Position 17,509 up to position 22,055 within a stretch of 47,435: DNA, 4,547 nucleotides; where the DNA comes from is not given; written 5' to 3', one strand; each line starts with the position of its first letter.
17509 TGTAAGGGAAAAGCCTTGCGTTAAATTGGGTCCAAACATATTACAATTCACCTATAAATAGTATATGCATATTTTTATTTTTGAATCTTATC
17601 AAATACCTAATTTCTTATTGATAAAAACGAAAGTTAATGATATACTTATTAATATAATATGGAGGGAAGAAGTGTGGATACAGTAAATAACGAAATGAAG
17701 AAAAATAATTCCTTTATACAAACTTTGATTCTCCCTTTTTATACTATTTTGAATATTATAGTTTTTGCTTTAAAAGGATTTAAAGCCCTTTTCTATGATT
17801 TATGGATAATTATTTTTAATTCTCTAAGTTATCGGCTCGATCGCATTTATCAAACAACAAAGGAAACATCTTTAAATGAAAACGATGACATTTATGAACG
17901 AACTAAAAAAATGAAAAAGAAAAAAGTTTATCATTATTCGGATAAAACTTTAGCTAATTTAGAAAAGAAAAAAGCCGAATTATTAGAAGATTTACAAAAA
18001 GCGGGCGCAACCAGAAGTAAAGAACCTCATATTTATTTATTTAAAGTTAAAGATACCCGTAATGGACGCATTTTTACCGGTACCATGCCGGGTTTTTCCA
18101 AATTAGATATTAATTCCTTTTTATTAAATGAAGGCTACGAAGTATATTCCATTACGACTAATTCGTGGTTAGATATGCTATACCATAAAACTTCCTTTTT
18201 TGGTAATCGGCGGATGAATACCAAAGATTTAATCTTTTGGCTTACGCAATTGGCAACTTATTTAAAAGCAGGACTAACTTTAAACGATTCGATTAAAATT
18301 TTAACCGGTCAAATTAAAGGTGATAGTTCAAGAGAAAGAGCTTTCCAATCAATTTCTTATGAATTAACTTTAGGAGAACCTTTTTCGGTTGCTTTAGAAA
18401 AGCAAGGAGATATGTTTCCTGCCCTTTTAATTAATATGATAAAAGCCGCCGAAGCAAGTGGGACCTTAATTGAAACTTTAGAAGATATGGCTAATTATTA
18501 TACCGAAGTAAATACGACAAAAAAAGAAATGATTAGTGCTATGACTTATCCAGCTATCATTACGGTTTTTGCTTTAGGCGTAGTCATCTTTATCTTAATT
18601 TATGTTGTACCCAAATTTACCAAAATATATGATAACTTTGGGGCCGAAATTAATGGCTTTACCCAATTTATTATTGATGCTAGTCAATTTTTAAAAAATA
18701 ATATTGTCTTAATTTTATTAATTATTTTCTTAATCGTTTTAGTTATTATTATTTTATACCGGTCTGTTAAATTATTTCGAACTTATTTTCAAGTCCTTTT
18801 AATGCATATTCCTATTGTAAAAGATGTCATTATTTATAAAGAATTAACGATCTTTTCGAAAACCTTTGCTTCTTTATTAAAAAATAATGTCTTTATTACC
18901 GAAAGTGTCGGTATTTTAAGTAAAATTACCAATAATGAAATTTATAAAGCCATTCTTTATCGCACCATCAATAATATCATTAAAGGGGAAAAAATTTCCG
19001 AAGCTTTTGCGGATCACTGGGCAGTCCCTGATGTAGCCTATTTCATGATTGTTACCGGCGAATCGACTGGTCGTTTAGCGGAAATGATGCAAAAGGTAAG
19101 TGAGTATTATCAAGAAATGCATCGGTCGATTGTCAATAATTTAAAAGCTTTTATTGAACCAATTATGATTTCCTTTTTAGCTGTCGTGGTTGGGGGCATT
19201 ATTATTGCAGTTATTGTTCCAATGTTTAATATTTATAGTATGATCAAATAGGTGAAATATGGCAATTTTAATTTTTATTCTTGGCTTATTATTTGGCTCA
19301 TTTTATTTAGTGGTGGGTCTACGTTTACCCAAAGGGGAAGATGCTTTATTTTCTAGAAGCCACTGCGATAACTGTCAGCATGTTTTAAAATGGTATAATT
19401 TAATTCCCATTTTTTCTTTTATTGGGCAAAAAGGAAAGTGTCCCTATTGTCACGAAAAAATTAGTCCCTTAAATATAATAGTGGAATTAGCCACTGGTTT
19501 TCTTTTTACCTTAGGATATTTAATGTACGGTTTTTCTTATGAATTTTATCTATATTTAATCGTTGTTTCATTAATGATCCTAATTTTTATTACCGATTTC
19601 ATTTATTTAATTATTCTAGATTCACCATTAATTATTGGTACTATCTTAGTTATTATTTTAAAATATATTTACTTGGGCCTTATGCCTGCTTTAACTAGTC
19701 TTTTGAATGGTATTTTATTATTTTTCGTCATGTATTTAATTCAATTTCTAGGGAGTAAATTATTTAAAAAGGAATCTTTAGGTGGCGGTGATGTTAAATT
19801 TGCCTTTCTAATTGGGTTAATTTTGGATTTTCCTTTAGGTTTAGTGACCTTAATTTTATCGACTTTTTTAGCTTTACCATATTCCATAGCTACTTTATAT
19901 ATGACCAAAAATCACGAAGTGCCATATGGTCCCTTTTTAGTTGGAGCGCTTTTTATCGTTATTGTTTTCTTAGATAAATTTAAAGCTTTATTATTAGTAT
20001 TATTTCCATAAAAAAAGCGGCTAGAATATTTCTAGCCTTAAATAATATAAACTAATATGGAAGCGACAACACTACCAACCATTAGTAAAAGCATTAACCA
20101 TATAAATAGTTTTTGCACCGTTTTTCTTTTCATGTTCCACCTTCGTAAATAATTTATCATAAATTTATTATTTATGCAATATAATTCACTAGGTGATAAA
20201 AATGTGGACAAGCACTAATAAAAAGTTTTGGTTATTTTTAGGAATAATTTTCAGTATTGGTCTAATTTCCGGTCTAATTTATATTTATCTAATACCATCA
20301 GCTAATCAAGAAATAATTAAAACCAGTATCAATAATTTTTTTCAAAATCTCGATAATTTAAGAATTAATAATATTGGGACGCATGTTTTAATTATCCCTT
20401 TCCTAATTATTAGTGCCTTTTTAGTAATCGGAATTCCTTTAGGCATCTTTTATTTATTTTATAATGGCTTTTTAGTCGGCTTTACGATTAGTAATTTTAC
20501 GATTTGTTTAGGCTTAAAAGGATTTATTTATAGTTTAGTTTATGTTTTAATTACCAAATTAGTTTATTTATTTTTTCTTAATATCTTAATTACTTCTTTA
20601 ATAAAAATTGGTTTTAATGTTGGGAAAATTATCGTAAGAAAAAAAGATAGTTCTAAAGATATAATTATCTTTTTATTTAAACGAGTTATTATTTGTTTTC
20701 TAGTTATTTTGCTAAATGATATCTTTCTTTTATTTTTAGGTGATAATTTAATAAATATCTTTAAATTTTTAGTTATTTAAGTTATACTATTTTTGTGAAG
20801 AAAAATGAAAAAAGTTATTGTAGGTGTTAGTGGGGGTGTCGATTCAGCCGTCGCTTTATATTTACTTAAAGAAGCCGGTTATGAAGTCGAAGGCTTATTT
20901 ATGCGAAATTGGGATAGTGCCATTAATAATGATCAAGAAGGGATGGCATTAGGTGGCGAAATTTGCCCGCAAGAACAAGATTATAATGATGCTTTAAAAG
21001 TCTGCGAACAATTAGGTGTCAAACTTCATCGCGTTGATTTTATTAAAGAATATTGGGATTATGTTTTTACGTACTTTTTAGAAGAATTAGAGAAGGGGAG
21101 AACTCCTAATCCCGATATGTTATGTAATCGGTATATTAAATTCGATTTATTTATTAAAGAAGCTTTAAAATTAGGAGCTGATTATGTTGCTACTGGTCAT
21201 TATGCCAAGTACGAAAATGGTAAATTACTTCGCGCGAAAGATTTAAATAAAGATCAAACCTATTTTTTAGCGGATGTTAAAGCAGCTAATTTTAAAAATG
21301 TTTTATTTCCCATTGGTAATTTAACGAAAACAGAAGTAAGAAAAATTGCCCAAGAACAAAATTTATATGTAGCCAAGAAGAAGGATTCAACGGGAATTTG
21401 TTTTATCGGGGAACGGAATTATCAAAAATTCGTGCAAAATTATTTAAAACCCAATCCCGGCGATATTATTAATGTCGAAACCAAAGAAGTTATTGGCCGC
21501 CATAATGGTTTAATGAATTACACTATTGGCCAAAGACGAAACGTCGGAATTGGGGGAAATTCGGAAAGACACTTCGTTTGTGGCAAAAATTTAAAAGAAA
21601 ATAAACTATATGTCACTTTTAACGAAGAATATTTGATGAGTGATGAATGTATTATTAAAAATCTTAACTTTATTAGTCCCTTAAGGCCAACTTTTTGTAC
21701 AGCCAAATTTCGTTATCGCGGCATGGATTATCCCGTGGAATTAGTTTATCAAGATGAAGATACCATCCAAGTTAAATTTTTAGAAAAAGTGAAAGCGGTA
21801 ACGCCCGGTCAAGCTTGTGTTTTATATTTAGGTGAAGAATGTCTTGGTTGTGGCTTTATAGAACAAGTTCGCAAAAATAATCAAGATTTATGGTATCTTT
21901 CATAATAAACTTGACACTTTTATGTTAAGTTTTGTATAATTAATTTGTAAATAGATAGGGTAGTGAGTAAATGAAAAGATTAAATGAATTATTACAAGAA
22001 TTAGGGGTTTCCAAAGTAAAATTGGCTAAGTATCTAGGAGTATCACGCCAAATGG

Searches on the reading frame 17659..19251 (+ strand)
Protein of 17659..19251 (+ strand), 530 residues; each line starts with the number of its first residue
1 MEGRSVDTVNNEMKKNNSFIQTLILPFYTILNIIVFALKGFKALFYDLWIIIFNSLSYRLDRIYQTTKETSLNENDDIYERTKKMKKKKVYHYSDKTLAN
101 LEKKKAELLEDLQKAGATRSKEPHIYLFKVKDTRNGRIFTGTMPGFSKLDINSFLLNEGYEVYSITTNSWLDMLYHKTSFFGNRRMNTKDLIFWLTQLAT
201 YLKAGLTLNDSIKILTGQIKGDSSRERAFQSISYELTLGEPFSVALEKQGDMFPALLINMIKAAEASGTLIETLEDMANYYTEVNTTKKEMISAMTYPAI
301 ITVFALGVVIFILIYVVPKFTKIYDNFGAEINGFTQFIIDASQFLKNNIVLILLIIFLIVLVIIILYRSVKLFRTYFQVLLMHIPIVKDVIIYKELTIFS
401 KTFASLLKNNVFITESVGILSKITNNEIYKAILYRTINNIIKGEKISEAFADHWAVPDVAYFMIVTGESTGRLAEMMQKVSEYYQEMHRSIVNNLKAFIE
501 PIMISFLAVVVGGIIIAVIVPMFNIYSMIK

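Call 39: search_protein_families(library=pfam, proteins=[window:17659-19251:+], max_evalue=0.001)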
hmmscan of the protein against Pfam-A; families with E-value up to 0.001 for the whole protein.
window:17659-19251:+ (530 aa): 1 family
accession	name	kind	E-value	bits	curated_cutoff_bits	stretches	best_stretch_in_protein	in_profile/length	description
PF00482.28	T2SSF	-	2.3e-49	167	25.2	2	194-318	1-125/125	Type II secretion system (T2SS), protein F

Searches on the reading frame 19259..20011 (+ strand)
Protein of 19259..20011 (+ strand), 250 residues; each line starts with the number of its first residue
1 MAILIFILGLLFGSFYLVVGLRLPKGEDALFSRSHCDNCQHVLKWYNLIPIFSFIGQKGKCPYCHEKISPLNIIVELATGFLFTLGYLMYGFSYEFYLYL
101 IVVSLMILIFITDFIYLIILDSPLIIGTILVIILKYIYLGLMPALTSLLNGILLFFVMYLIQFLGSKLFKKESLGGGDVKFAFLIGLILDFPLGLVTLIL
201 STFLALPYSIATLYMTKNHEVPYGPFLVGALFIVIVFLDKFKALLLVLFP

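Call 39: search_protein_families(library=pfam, proteins=[window:19259-20011:+], max_evalue=0.001)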
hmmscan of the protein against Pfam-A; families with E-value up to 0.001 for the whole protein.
window:19259-20011:+ (250 aa): 2 families
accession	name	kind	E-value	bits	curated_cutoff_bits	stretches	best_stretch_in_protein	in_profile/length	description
PF06750.18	A24_N_bact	-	1.3e-28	99.3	23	1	7-89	1-83/84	Bacterial Peptidase A24 N-terminal domain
PF01478.23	Peptidase_A24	-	7.7e-11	42.8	26.5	1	100-210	1-104/104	Type IV leader peptidase family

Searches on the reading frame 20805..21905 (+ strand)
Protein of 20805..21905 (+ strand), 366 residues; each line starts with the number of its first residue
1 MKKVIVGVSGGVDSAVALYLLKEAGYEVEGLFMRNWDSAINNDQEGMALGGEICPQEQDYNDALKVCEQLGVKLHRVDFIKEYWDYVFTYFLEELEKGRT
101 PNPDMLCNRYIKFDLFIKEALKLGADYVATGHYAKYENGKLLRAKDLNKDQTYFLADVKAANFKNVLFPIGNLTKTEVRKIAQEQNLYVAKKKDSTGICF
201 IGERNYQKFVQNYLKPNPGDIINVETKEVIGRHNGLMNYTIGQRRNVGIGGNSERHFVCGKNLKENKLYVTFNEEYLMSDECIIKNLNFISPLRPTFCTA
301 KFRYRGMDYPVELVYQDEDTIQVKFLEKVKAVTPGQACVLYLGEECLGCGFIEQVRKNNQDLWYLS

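Call 39: search_protein_families(library=pfam, proteins=[window:20805-21905:+], max_evalue=0.001)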
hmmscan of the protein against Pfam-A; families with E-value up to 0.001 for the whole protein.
window:20805-21905:+ (366 aa): 6 families
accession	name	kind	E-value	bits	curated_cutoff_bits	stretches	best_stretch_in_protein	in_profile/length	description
PF03054.22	tRNA_Me_trans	-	1.1e-77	260.8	20.6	1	2-202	1-201/202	tRNA methyl transferase HUP domain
PF20259.3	tRNA_Me_trans_M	-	5.2e-23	80.8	27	1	207-270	1-64/66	tRNA methyl transferase PRC-barrel domain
PF20258.4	tRNA_Me_trans_C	-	1.5e-21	77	20.6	1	279-352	1-77/77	Aminomethyltransferase beta-barrel domain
PF02540.23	NAD_synthase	-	4.7e-10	39.5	21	1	2-88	19-89/242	NAD synthase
PF01171.26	ATP_bind_3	-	4.8e-05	23.6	27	0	3-25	1-23/182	PP-loop family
PF06508.19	QueC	-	5.6e-05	23.2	22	0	3-31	1-29/210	Queuosine biosynthesis protein QueC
